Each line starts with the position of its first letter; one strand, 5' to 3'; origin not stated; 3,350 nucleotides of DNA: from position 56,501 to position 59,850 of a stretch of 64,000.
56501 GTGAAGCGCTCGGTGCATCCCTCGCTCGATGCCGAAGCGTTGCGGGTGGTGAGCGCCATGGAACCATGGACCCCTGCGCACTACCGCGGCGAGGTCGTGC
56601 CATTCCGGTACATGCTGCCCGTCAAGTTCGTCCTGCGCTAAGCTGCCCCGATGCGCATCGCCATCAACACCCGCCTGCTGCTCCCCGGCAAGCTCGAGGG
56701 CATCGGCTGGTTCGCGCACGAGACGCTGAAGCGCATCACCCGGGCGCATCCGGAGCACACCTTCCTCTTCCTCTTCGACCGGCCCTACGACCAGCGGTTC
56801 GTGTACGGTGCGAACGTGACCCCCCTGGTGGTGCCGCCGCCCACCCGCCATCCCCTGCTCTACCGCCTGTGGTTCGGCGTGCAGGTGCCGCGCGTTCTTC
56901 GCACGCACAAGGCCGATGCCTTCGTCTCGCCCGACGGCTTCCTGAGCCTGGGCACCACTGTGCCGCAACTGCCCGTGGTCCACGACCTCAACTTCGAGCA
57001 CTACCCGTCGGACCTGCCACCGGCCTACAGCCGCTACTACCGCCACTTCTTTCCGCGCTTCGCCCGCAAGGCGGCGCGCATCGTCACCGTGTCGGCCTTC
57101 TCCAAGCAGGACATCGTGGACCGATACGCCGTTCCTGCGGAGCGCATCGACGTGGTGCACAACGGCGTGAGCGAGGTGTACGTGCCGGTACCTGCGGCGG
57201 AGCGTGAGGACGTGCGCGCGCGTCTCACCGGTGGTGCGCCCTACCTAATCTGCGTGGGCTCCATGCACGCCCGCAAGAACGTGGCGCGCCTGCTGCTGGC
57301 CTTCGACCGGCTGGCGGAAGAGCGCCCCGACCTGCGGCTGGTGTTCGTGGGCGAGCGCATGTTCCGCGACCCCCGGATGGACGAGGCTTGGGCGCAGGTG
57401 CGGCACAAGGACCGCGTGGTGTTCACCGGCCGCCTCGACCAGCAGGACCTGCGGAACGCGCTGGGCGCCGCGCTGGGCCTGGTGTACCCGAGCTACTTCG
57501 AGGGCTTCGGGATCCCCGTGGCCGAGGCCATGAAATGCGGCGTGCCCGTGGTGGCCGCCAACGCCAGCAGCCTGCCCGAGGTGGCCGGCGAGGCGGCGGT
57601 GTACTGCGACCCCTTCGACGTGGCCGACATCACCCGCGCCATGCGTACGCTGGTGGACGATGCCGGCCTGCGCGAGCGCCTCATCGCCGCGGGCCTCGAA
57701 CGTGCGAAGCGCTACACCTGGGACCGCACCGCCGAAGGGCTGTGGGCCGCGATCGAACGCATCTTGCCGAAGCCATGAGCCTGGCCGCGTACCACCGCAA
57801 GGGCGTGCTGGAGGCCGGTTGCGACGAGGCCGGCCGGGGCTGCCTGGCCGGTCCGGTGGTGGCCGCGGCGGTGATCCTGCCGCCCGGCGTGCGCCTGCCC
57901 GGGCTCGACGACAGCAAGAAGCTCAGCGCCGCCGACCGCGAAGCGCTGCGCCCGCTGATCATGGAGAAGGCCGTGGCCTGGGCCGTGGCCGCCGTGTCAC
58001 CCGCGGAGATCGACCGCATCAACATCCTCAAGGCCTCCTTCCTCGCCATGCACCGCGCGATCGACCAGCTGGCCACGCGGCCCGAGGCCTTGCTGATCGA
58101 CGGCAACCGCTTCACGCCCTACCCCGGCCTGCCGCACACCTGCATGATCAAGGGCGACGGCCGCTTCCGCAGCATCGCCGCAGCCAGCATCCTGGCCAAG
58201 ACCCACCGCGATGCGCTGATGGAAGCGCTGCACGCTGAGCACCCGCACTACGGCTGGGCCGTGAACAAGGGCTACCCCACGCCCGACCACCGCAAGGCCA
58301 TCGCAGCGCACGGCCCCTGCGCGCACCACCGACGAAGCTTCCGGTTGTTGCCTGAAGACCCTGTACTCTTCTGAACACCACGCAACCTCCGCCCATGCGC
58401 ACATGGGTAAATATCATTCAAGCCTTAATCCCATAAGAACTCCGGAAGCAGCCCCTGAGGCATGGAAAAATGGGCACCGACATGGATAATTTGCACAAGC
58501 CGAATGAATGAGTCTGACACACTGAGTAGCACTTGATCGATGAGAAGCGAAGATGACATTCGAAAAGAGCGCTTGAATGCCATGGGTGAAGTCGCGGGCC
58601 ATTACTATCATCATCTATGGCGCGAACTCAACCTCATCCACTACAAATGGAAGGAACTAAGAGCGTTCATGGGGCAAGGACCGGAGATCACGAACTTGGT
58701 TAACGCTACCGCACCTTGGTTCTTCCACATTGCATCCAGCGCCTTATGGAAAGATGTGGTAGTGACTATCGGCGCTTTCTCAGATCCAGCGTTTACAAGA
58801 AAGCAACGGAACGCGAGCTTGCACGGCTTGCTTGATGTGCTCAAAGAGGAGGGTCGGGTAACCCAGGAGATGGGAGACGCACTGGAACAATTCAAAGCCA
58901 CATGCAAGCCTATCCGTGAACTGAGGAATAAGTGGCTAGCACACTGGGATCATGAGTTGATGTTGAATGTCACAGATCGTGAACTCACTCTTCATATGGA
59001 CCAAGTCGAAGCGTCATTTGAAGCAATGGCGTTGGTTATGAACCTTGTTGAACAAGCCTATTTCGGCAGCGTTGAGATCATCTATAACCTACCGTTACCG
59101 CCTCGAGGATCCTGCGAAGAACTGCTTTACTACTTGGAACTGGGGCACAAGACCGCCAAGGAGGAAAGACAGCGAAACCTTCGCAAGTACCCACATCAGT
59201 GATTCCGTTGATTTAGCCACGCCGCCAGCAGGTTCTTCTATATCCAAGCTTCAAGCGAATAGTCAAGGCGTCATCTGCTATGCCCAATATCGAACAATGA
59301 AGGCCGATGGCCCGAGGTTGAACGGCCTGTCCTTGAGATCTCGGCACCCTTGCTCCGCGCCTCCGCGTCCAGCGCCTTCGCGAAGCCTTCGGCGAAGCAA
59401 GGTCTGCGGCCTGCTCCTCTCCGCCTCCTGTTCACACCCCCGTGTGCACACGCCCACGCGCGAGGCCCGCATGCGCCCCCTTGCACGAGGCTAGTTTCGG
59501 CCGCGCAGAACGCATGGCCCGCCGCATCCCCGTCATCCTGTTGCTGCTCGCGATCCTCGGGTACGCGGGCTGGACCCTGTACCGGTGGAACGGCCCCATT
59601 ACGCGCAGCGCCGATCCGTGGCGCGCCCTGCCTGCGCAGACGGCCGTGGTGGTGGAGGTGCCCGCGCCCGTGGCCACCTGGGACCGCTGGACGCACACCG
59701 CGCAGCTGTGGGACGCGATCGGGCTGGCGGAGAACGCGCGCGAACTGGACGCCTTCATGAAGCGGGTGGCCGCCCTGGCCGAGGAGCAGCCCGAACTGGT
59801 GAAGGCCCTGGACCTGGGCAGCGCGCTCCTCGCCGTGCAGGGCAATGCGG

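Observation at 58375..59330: AT-rich islet carrying an orphan HEPN-like (Rx5H) gene between rnhB and a housekeeping-like gene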

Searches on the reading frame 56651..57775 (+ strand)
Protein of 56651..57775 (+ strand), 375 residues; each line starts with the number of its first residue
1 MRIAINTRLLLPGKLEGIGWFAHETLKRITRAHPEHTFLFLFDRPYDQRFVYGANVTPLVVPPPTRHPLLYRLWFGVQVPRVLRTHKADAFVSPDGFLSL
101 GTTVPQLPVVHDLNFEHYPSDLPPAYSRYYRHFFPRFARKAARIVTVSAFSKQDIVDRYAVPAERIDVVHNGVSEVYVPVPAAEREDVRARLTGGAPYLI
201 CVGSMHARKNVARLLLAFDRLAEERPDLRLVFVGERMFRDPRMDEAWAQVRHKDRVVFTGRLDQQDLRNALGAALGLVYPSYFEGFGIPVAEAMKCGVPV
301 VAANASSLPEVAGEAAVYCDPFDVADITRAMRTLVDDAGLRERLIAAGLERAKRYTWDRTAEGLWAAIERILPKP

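Call 7: search_protein_families(library=pfam, proteins=[window:56651-57775:+], max_evalue=1)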
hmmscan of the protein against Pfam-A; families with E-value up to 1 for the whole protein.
window:56651-57775:+ (375 aa): 9 families
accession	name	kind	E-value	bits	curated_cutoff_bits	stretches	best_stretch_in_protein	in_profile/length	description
PF00534.26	Glycos_transf_1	-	1.5e-30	106.4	26.4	1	192-348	11-169/172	Glycosyl transferases group 1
PF13692.12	Glyco_trans_1_4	-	1.3e-27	97.2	27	1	197-337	2-142/142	Glycosyl transferases group 1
PF13439.12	Glyco_transf_4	-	1.5e-15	58.1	28.5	1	17-174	3-167/170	Glycosyltransferase Family 4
PF13579.12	Glyco_trans_4_4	-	7e-10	39.9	29.7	1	17-172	2-158/158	Glycosyl transferase 4-like domain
PF13524.12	Glyco_trans_1_2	-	1.8e-08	34.9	25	1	218-362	6-140/144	Glycosyl transferase-like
PF20706.3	GT4-conflict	-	7e-08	32.3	26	1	179-310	177-318/385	Family 4 Glycosyltransferase in conflict systems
PF05693.19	Glycogen_syn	-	0.12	11.4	27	1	272-307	469-503/639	Glycogen synthase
PF09391.15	DUF2000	-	0.16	12.4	25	1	274-344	30-100/133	Protein of unknown function (DUF2000)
PF07683.19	CobW_C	-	0.2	12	22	1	224-275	41-94/94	Cobalamin synthesis protein cobW C-terminal domain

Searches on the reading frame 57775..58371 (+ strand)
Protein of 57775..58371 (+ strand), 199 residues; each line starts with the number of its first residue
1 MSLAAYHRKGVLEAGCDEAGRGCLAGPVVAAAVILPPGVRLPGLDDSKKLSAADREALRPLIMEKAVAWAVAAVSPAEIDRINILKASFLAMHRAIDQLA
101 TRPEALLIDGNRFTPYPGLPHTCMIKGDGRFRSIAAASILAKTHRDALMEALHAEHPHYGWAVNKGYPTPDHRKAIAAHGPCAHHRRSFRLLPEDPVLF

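Call 7: search_protein_families(library=pfam, proteins=[window:57775-58371:+], max_evalue=1)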
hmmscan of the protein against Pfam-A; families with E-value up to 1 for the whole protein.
window:57775-58371:+ (199 aa): 2 families
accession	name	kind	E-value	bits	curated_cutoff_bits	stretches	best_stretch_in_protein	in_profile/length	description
PF01351.25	RNase_HII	-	1.1e-40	140.1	25.8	1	14-190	1-197/199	Ribonuclease HII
PF24729.2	Acb2_Tad1_hairpin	-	0.04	14.6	27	1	75-136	6-42/58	Acb2/Tad1, hairpin domain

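Call 74: find_related_loci(query=window:57775-58371:+, collection=metagenome_contigs, flank=3500)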
Query window:57775-58371:+ (199 aa) in metagenome_contigs; peptide patterns used: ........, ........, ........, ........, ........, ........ (x = any residue, [..] = any of these).
600 stretches matched a pattern (row limit reached: there are more); 581 encode a relative of the query (tblastn E <= 1e-3); the best 80 are kept; 80 distinct loci.
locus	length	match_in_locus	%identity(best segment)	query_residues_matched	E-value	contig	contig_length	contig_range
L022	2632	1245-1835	75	3-199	3e-100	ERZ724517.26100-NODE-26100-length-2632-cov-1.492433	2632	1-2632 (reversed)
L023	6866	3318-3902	73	3-197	2e-93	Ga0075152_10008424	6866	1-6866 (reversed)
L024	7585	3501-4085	78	1-195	1e-90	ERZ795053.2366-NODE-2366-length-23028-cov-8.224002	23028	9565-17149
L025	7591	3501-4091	74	3-199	6e-90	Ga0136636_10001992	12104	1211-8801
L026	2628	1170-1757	68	3-199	9e-89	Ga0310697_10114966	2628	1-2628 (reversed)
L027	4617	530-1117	66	3-199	7e-85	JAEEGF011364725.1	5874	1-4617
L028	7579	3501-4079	64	1-193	2e-84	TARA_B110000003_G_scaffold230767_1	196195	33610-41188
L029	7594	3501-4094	65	1-199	7e-84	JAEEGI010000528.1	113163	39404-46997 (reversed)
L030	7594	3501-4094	65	1-199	4e-83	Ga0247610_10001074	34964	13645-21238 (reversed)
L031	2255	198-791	65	1-199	2e-84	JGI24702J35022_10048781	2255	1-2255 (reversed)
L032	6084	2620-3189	65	9-199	4e-82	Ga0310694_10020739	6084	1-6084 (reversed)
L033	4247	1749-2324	65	2-193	5e-82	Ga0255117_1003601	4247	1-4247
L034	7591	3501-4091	63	3-199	2e-81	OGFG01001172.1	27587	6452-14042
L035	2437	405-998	64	3-199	2e-83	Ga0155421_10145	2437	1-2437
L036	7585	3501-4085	65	1-195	2e-81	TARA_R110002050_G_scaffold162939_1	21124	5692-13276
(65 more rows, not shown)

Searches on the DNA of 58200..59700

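Call 43: search_rna_families(source=window, start=58200, end=59700, threshold=evalue, max_evalue=1)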
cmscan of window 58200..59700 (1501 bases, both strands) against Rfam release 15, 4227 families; matches with E-value up to 1: 0.
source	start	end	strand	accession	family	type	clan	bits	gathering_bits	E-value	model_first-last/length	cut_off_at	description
